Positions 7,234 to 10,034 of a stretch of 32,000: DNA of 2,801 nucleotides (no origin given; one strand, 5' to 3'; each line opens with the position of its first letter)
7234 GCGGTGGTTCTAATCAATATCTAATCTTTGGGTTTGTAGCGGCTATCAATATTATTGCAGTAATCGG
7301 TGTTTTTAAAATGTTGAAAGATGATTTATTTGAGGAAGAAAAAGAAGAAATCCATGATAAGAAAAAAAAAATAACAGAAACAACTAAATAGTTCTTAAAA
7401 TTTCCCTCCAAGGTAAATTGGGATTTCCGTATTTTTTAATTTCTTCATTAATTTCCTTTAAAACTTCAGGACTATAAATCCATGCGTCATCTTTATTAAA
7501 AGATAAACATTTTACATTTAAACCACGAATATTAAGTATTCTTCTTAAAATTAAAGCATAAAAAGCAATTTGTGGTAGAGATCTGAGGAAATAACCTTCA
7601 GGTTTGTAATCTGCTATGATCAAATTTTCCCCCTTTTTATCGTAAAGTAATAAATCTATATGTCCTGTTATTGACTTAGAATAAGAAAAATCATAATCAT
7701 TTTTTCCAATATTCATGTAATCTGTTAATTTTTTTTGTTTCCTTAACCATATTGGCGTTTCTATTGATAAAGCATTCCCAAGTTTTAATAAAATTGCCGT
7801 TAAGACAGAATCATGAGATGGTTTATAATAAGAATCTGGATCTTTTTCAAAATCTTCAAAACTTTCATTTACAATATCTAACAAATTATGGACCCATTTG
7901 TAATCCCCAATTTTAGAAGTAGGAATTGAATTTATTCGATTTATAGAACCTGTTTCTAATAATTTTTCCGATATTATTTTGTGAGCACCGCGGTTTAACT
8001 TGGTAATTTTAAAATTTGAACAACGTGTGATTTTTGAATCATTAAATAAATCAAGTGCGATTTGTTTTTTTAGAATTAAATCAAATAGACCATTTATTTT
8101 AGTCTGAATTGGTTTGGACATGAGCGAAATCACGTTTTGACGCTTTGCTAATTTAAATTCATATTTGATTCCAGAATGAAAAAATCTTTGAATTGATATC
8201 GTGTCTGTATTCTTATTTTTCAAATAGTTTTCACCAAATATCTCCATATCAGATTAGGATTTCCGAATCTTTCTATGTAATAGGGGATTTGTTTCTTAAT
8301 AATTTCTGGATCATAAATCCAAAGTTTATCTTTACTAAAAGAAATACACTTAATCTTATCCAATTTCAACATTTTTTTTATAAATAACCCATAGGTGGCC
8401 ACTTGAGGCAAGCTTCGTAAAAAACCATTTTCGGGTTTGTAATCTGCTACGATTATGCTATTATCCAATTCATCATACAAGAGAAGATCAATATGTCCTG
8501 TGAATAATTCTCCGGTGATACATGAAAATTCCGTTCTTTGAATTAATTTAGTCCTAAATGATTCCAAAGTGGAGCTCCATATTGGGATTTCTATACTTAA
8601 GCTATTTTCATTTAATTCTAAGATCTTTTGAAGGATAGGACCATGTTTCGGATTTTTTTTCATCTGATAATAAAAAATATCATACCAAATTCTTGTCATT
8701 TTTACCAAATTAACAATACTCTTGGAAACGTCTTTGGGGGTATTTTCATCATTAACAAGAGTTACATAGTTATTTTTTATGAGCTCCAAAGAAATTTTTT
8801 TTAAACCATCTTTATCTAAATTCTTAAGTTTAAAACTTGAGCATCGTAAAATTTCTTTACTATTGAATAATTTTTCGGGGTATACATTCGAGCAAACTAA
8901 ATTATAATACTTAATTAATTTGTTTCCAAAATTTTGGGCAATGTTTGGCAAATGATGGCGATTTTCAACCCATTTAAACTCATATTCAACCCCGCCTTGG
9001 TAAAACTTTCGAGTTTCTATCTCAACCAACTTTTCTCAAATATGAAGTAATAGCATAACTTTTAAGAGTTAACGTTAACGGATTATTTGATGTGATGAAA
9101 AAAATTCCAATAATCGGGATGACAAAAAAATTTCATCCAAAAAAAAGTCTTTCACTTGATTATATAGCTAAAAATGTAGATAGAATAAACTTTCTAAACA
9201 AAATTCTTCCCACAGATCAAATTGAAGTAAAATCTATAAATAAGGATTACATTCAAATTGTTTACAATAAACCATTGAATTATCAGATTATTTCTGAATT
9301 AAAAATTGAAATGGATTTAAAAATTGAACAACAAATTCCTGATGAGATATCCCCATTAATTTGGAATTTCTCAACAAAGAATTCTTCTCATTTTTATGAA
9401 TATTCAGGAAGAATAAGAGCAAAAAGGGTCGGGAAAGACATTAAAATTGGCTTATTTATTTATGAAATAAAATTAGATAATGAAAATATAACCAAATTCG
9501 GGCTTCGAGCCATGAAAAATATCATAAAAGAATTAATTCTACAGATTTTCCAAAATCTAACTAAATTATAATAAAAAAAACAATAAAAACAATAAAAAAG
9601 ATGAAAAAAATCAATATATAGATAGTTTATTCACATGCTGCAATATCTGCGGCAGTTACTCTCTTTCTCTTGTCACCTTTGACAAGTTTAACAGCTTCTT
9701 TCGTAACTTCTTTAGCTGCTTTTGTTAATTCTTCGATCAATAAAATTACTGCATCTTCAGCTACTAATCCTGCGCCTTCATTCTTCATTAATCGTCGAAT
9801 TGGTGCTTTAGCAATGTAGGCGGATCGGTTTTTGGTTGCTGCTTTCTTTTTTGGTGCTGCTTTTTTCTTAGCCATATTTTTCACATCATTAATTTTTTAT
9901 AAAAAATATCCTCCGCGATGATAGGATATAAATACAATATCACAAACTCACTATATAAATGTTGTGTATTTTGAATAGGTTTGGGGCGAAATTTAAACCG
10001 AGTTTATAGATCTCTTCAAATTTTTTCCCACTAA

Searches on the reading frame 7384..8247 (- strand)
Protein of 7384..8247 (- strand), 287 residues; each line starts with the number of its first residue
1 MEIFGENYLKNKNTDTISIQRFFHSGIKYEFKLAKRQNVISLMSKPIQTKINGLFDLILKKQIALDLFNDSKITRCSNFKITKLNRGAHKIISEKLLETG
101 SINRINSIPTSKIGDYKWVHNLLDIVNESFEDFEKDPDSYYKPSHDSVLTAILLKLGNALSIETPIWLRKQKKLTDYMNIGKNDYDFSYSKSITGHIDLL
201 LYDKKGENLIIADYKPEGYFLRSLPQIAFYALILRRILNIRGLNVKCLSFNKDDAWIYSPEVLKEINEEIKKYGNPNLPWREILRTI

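Call 40: search_protein_families(library=pfam, proteins=[window:7384-8247:-], max_evalue=0.001)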
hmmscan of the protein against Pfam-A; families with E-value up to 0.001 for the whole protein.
window:7384-8247:- (287 aa): 1 family
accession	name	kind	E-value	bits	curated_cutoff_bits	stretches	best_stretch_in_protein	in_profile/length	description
PF12705.13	PDDEXK_1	-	0.00011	22.7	22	1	167-268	103-205/247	PD-(D/E)XK nuclease superfamily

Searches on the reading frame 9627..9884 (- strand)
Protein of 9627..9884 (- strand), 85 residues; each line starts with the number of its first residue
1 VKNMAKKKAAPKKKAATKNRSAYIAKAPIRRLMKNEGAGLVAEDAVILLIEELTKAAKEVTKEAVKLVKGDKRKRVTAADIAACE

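Call 40: search_protein_families(library=pfam, proteins=[window:9627-9884:-], max_evalue=0.001)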
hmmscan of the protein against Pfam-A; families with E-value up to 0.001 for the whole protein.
window:9627-9884:- (85 aa): 3 families
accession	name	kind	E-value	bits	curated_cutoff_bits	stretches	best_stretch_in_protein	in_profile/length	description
PF00808.29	CBFD_NFYB_HMF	-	1.8e-11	44.6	21.4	1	26-84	5-64/65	Histone-like transcription factor (CBF/NF-Y) and archaeal histone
PF02969.23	TAF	-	5.5e-05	23.7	21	1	39-82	19-62/66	TATA box binding protein associated factor (TAF)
PF00125.30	Histone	-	0.00019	22.1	26.4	1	5-82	39-116/122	Core histone H2A/H2B/H3/H4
